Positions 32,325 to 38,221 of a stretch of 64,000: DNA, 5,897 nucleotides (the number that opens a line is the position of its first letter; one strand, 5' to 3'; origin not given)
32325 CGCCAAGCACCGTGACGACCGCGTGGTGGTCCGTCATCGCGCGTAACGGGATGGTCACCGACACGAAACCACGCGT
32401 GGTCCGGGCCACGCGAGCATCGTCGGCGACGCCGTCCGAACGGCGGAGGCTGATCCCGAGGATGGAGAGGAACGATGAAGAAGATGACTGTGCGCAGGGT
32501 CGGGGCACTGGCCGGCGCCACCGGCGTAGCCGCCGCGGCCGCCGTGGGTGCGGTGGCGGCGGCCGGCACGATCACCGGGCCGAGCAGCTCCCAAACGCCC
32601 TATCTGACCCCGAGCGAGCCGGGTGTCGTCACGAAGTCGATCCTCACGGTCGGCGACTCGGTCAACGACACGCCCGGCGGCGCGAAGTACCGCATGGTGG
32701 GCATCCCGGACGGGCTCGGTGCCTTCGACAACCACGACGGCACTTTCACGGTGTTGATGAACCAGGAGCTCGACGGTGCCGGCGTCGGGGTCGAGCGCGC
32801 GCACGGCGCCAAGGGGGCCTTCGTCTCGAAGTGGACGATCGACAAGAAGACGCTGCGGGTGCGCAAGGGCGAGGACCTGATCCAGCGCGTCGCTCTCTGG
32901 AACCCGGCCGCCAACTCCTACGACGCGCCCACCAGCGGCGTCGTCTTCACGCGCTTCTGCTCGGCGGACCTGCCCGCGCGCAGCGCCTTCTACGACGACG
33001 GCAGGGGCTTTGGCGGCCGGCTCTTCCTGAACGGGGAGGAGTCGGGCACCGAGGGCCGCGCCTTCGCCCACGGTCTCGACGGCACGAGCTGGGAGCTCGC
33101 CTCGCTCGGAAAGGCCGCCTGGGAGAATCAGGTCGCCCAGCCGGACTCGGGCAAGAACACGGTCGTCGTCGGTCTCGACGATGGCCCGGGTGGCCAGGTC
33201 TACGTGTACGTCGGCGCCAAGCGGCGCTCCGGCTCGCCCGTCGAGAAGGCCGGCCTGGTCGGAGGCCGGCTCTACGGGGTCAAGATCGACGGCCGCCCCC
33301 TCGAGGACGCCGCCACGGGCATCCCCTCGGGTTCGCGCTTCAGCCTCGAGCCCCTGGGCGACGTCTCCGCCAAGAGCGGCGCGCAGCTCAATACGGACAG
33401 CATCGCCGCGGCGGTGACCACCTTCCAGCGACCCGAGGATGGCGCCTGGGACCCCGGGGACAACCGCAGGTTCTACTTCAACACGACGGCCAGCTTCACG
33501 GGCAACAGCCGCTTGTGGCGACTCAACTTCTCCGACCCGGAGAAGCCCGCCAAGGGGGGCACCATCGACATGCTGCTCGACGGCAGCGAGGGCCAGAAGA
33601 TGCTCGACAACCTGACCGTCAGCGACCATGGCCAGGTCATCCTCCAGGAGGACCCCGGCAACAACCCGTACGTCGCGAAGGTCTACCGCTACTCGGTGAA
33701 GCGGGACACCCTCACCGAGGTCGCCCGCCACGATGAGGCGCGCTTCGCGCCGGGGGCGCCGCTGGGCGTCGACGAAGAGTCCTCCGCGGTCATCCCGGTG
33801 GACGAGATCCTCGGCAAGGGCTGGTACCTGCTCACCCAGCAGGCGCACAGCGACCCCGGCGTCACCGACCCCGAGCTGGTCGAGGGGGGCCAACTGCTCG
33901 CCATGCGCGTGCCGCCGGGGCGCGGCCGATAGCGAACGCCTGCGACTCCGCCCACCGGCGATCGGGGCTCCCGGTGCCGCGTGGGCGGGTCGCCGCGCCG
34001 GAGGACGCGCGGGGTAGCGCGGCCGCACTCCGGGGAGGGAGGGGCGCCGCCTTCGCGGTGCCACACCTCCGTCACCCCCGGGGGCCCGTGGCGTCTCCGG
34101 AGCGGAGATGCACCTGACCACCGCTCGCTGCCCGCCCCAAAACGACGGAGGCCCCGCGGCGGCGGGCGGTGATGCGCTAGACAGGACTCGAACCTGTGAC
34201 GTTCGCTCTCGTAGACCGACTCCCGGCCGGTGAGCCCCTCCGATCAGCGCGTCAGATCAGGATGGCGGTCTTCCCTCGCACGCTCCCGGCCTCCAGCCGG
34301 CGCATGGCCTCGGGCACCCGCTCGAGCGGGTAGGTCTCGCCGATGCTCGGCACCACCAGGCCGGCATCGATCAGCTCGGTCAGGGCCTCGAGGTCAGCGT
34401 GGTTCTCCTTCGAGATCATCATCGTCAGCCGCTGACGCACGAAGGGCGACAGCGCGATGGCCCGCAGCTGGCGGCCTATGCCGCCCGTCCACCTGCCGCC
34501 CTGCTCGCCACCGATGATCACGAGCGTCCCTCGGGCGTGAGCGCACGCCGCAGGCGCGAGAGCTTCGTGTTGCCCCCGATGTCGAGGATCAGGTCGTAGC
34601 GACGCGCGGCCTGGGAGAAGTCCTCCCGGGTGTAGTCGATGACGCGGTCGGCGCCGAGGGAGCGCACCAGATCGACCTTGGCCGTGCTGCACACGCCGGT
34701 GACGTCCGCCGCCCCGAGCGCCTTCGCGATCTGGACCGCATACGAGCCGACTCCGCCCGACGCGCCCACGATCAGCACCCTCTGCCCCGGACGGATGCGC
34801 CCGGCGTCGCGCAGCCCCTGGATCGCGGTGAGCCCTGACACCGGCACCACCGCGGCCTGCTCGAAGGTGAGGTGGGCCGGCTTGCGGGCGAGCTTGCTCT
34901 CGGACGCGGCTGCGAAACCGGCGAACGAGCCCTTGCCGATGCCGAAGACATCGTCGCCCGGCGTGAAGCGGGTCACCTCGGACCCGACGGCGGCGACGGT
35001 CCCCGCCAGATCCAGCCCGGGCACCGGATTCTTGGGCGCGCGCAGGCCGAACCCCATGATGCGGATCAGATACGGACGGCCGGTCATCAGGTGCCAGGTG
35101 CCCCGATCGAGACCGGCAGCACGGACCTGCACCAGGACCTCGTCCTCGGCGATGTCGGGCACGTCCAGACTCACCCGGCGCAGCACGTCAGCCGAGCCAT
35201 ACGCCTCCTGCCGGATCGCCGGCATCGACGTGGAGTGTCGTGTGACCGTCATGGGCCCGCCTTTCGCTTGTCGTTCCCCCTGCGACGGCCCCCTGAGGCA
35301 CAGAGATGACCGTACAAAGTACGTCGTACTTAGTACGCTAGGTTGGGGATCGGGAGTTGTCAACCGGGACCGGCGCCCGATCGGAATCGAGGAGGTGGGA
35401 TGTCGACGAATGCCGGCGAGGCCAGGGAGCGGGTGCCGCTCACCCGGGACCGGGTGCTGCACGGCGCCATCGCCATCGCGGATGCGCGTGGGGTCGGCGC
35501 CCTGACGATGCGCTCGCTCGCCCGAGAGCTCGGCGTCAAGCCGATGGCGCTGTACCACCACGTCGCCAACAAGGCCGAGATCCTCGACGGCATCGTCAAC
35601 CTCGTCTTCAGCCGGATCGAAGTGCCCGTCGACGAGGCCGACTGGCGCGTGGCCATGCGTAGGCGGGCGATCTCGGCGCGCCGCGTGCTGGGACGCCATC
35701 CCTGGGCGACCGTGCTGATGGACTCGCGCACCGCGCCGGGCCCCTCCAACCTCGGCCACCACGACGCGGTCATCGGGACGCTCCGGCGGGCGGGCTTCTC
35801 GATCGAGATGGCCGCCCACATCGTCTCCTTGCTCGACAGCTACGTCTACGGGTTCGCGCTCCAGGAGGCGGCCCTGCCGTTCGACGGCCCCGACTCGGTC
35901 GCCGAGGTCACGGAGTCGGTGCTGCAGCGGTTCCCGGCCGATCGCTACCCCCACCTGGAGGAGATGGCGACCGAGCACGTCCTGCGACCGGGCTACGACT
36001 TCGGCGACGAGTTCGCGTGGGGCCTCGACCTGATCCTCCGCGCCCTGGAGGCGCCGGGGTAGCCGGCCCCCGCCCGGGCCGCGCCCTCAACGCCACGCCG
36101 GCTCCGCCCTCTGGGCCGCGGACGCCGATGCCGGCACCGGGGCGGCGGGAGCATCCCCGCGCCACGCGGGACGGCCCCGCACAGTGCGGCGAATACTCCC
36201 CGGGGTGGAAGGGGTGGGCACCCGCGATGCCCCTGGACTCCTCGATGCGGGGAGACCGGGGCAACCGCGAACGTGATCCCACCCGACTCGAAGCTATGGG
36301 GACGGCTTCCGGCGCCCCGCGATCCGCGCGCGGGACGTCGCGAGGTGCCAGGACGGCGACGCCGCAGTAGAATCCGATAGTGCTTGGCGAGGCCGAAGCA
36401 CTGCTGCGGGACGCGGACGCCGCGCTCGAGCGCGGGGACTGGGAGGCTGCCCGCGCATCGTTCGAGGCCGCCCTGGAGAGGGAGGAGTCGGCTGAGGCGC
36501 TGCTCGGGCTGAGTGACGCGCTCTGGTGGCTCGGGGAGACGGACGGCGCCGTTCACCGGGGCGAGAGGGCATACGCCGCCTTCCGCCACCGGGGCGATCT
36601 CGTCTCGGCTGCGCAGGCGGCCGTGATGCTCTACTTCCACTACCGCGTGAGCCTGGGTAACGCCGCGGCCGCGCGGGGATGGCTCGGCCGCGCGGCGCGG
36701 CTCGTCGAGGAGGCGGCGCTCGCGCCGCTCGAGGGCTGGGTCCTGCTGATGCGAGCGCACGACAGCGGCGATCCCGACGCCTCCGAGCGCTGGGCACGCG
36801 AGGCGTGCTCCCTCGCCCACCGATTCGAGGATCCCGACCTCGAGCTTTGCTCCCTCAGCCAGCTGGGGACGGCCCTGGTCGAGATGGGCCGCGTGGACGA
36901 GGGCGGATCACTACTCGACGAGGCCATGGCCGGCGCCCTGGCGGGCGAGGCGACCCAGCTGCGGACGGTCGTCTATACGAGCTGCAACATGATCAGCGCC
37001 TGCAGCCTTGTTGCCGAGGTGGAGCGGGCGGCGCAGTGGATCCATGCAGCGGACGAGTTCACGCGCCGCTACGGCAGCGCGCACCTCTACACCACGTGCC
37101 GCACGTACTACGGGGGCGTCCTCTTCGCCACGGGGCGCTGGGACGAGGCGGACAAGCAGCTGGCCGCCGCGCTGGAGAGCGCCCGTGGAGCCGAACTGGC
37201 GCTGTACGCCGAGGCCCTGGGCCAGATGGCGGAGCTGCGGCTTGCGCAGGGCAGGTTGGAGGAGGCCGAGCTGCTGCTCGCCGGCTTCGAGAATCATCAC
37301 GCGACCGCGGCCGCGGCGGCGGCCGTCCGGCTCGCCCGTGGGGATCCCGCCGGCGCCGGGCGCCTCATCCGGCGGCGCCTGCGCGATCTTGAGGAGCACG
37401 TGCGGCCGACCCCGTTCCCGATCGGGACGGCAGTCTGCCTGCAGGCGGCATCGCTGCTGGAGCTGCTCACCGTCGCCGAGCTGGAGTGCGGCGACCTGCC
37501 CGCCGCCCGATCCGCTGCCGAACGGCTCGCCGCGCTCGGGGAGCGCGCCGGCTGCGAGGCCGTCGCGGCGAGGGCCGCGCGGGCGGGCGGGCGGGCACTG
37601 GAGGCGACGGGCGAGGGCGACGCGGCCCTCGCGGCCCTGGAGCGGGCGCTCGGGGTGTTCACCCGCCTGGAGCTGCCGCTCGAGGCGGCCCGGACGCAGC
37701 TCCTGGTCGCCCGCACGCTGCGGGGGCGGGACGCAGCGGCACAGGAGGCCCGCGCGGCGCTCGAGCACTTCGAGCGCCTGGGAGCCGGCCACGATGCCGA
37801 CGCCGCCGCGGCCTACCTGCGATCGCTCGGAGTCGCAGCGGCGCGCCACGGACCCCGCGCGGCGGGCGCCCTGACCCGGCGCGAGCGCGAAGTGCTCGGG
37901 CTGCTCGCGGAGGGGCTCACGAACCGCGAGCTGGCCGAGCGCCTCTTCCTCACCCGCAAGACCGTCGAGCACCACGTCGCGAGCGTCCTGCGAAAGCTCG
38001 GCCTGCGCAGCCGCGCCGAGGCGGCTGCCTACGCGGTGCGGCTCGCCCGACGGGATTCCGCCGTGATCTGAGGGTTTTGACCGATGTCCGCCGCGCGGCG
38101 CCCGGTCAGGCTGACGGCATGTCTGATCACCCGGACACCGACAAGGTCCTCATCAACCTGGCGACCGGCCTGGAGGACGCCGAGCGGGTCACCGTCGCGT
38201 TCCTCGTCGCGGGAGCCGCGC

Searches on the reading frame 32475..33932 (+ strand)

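Call 54: search_protein_families(library=pfam, proteins=[window:32475-33932:+], max_evalue=0.00001)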
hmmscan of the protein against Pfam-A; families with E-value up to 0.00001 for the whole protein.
window:32475-33932:+ (485 aa): 1 family
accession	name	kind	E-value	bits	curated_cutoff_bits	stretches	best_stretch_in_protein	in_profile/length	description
PF05787.19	PhoX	-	6.9e-06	25.9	24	0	208-341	231-367/515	Alkaline phosphatase PhoX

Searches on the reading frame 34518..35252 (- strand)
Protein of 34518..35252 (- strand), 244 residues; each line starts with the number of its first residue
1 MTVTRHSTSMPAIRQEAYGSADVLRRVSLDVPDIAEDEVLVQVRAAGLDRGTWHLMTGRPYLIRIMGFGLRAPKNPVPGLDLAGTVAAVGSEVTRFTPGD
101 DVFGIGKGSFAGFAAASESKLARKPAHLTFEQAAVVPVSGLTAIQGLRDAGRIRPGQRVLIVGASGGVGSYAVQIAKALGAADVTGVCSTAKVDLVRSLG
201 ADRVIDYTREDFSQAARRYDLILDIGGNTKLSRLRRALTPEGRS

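Call 54: search_protein_families(library=pfam, proteins=[window:34518-35252:-], max_evalue=0.00001)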
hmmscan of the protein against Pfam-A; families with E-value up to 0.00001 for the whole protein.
window:34518-35252:- (244 aa): 3 families
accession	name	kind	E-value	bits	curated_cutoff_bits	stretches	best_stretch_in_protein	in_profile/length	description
PF00107.32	ADH_zinc_N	-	9.7e-13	48.6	31.8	1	167-243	1-84/129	Zinc-binding dehydrogenase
PF08240.17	ADH_N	-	4.3e-12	46.6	23.5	1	36-124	2-102/104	Alcohol dehydrogenase GroES-like domain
PF13602.12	ADH_zinc_N_2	-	3e-07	31.9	27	1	199-243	1-49/134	Zinc-binding dehydrogenase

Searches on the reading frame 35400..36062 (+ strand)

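Call 54: search_protein_families(library=pfam, proteins=[window:35400-36062:+], max_evalue=0.00001)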
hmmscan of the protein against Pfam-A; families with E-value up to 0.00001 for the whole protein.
window:35400-36062:+ (220 aa): 2 families
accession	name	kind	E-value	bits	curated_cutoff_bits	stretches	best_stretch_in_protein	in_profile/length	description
PF02909.22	TetR_C_1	-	1e-18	68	21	1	76-218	2-144/146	Tetracyclin repressor-like, C-terminal domain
PF00440.29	TetR_N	-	3.8e-08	33.4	24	1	20-63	2-45/47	Bacterial regulatory proteins, tetR family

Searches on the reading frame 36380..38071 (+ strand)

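Call 54: search_protein_families(library=pfam, proteins=[window:36380-38071:+], max_evalue=0.00001)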
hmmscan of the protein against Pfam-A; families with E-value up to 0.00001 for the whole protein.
window:36380-38071:+ (563 aa): 2 families
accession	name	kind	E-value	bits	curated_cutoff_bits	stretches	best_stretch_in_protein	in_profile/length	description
PF00196.25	GerE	-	2.1e-18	66.1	23.5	1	498-552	3-57/57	Bacterial regulatory proteins, luxR family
PF13424.12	TPR_12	-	5.8e-09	36.5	30.1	1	240-300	3-68/77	Tetratricopeptide repeat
